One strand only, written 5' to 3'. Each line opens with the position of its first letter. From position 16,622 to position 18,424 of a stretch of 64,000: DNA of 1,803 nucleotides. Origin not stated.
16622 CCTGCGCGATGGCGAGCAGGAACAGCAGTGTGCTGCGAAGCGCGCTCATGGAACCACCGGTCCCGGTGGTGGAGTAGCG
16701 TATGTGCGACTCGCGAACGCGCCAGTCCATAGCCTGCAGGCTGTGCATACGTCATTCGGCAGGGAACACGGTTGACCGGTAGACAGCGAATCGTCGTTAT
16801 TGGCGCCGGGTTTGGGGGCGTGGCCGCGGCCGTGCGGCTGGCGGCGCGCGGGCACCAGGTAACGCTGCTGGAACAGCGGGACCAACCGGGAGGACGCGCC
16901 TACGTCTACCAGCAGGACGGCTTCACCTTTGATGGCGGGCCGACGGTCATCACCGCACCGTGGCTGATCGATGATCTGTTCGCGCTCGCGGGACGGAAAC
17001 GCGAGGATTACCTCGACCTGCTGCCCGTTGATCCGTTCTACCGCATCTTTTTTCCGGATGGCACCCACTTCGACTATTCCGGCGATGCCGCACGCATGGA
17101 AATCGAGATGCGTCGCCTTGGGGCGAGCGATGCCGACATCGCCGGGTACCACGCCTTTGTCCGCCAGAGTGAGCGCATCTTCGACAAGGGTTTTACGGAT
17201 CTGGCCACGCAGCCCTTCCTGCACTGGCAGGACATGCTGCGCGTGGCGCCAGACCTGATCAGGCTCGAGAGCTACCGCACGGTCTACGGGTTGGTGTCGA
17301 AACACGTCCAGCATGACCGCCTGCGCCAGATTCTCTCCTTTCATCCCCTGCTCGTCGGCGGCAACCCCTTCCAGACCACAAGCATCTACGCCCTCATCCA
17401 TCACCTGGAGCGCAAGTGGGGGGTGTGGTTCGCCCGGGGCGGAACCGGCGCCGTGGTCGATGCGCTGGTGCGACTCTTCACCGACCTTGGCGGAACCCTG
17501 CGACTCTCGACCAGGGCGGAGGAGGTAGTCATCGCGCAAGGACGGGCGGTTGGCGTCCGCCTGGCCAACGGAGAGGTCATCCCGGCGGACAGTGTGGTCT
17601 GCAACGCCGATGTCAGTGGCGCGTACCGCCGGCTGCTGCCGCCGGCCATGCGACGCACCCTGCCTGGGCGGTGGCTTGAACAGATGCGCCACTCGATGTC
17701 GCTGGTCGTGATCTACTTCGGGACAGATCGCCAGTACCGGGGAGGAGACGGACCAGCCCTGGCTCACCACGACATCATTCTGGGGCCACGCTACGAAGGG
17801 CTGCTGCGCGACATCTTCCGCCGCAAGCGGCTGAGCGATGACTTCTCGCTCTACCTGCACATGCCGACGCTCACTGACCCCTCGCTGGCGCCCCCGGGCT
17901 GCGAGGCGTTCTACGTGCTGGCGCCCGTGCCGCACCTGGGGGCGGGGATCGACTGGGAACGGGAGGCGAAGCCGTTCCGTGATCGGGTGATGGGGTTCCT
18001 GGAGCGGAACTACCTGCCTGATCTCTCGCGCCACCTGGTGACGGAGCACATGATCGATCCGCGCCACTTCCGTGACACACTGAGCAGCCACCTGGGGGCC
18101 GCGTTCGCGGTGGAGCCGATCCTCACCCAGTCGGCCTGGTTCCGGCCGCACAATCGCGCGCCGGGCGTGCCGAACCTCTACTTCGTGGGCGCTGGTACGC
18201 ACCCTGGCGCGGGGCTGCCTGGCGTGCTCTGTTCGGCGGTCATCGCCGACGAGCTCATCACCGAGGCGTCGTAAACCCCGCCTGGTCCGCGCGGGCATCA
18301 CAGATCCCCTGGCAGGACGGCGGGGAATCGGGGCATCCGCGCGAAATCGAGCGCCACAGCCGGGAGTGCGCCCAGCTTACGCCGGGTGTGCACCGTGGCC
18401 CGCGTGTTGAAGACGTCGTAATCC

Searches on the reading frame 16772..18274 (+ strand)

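Call 52: search_protein_families(library=pfam, proteins=[window:16772-18274:+], max_evalue=0.001)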
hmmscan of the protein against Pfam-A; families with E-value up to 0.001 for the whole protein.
window:16772-18274:+ (500 aa): 10 families
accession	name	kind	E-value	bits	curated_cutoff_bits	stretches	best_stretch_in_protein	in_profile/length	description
PF01593.30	Amino_oxidase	-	1.1e-42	147.3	19.8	1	15-491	2-437/443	Flavin containing amine oxidoreductase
PF13450.12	NAD_binding_8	-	1.3e-15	57.9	21.9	1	9-62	1-54/68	NAD(P)-binding Rossmann-like domain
PF01266.30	DAO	-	2.5e-13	50.7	27.9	1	6-41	1-37/353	FAD dependent oxidoreductase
PF07992.20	Pyr_redox_2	-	5.2e-07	29.8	26.1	1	6-42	2-39/291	Pyridine nucleotide-disulphide oxidoreductase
PF00890.30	FAD_binding_2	-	8.2e-07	29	20.4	1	7-41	2-36/414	FAD binding domain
PF03486.20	HI0933_like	-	1.7e-06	28.1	50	1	6-40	2-36/244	HI0933-like protein Rossmann domain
PF00070.33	Pyr_redox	-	3.3e-06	28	22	1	6-40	1-35/82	Pyridine nucleotide-disulphide oxidoreductase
PF12831.13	FAD_oxidored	-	5e-06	26.5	27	1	7-42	2-37/416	FAD dependent oxidoreductase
PF01134.28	GIDA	-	6.3e-05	22.6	22.1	1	7-35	2-30/391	Glucose inhibited division protein A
PF13454.12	NAD_binding_9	-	0.00014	22.4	21.8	0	8-48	1-45/155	FAD-NAD(P)-binding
